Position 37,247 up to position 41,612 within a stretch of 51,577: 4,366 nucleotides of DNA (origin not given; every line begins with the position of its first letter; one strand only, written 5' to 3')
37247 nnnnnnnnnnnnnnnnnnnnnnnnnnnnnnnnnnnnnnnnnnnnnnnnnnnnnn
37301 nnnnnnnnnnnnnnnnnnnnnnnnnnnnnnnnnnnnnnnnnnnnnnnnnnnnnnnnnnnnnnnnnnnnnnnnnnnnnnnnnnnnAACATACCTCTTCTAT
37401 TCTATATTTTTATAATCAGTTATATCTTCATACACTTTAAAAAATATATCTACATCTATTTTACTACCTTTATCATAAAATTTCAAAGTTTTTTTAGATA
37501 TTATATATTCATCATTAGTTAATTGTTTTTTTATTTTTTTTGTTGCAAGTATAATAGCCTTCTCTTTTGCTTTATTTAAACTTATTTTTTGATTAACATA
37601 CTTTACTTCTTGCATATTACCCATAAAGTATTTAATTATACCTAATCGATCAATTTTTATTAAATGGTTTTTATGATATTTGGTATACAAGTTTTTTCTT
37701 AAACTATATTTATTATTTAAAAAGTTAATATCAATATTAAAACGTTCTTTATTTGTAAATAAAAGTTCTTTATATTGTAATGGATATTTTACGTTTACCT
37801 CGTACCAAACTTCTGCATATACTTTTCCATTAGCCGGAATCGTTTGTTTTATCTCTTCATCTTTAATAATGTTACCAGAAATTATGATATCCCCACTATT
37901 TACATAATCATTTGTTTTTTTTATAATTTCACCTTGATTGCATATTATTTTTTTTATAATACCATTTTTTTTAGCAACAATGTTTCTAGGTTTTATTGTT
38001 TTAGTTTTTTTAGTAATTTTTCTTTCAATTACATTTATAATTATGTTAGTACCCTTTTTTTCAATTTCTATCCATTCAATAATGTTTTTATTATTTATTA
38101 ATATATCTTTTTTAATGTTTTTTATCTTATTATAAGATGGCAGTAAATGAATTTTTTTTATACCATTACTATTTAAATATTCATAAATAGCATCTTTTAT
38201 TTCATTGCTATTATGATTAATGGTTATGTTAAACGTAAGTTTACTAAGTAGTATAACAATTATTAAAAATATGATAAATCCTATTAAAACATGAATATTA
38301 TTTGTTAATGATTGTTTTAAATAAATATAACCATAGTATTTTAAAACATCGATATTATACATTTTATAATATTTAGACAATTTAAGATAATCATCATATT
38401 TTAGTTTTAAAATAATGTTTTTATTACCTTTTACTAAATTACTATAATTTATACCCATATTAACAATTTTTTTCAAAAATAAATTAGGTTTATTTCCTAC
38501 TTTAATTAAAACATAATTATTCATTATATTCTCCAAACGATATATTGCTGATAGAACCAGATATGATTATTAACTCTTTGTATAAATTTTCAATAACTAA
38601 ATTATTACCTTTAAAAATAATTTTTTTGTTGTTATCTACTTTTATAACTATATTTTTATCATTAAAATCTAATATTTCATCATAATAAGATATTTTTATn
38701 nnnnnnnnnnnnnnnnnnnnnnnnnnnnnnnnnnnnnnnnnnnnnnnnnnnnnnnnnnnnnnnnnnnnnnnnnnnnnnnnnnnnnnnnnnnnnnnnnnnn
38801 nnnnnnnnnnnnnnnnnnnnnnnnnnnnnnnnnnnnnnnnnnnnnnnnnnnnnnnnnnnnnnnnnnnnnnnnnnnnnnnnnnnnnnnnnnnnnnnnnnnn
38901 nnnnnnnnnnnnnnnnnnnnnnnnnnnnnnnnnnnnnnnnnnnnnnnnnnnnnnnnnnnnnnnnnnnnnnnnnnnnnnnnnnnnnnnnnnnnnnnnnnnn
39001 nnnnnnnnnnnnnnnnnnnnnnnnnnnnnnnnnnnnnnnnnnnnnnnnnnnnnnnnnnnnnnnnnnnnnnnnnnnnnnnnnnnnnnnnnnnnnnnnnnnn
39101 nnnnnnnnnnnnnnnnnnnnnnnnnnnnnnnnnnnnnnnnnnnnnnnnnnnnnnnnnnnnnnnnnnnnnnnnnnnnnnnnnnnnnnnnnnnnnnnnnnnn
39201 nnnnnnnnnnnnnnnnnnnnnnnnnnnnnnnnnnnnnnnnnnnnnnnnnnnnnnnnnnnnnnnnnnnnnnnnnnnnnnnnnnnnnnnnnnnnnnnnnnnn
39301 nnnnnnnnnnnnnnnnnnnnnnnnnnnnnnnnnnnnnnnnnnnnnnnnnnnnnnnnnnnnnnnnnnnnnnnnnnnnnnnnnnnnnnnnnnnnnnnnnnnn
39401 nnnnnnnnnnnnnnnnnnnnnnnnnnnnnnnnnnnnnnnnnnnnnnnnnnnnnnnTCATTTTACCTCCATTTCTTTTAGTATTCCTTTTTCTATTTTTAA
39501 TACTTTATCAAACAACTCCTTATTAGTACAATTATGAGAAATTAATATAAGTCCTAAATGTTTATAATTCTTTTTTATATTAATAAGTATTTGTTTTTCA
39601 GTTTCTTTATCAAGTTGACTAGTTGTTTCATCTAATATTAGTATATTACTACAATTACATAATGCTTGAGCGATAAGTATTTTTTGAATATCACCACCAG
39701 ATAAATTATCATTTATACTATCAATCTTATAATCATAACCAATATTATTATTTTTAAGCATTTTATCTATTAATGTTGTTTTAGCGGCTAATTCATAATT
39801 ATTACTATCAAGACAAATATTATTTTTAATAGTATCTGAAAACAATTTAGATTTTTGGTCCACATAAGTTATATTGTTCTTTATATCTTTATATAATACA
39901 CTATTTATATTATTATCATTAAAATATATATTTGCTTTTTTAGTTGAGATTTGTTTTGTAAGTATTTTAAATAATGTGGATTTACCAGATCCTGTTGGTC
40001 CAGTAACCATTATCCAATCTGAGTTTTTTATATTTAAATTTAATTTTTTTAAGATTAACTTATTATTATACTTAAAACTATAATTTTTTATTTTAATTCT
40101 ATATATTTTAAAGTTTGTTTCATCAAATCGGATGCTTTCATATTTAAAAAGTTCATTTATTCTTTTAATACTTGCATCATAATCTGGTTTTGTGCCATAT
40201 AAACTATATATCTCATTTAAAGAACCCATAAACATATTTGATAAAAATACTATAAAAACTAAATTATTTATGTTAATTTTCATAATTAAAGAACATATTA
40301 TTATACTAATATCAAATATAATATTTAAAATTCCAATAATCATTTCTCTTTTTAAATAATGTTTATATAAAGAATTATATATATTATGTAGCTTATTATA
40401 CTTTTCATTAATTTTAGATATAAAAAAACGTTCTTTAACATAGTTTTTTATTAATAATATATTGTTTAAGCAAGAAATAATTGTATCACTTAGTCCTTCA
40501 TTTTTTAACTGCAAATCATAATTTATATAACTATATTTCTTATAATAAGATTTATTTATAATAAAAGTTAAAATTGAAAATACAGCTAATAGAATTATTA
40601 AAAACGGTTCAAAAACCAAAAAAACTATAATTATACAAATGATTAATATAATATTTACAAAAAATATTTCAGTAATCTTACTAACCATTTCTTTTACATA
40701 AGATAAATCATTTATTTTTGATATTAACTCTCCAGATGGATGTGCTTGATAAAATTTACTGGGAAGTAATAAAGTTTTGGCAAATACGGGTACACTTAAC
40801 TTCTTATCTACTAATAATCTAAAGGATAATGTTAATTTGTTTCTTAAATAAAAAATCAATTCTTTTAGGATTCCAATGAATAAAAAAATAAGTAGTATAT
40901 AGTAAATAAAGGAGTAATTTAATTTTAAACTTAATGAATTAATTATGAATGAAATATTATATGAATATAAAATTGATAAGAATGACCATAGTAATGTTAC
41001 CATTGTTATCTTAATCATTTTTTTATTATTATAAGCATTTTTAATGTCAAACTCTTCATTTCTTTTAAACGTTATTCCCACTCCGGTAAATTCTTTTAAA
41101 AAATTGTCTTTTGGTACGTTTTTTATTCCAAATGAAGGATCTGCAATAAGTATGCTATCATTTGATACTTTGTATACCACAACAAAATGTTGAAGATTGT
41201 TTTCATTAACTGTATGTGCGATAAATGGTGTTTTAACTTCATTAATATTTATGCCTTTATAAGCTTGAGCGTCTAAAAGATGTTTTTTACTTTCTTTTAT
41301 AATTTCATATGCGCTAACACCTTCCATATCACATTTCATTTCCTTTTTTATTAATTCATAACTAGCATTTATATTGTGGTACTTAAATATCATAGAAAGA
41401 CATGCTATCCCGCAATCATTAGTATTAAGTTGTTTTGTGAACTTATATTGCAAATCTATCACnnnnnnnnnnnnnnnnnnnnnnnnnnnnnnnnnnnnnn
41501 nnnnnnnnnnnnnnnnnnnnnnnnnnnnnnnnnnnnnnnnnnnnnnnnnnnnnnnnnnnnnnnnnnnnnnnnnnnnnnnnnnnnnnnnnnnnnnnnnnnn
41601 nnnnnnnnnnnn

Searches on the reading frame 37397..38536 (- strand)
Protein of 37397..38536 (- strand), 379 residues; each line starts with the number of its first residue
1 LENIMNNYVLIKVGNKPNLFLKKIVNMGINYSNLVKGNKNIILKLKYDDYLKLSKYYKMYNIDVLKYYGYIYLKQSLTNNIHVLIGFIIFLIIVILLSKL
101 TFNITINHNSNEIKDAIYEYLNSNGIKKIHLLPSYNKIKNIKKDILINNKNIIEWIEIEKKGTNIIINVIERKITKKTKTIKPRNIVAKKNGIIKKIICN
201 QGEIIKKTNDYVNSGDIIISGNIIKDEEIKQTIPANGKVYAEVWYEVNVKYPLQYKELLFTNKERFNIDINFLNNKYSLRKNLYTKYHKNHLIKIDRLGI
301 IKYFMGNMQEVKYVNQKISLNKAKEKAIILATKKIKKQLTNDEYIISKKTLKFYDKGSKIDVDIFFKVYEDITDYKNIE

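Call 14: search_protein_families(library=pfam, proteins=[window:37397-38536:-], max_evalue=0.001)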
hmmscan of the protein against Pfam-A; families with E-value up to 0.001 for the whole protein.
window:37397-38536:- (379 aa): 1 family
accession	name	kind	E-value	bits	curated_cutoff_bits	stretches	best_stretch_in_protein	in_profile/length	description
PF06898.16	YqfD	-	1.4e-60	205.7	25.2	1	4-372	2-379/379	Putative stage IV sporulation protein YqfD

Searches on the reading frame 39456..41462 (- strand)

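Call 14: search_protein_families(library=pfam, proteins=[window:39456-41462:-], max_evalue=0.001)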
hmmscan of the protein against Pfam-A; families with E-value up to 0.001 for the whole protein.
window:39456-41462:- (668 aa): 8 families
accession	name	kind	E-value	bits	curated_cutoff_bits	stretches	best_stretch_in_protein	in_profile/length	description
PF03412.21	Peptidase_C39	-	1.3e-33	116.1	22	1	6-136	2-132/133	Peptidase C39 family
PF00005.33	ABC_tran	-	5.7e-24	85.7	25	1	471-615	1-137/137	ABC transporter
PF00664.28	ABC_membrane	-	5.5e-18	66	28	1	150-415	2-274/274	ABC transporter transmembrane region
PF00437.27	T2SSE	-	3.9e-06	26.2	24.9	1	457-519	120-180/370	Type II/IV secretion system protein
PF25199.1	nSTAND_NTPase5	-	0.0002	21.7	34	1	479-547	39-107/145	Novel STAND NTPase 5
PF02463.25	SMC_N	-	0.00045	20.1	40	0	482-658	25-212/220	RecF/RecN/SMC N terminal domain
PF03215.21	Rad17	-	0.00066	20.1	23.8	0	474-548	38-100/186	Rad17 P-loop domain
PF03193.22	RsgA_GTPase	-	0.00083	19.7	30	0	452-512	78-137/174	RsgA GTPase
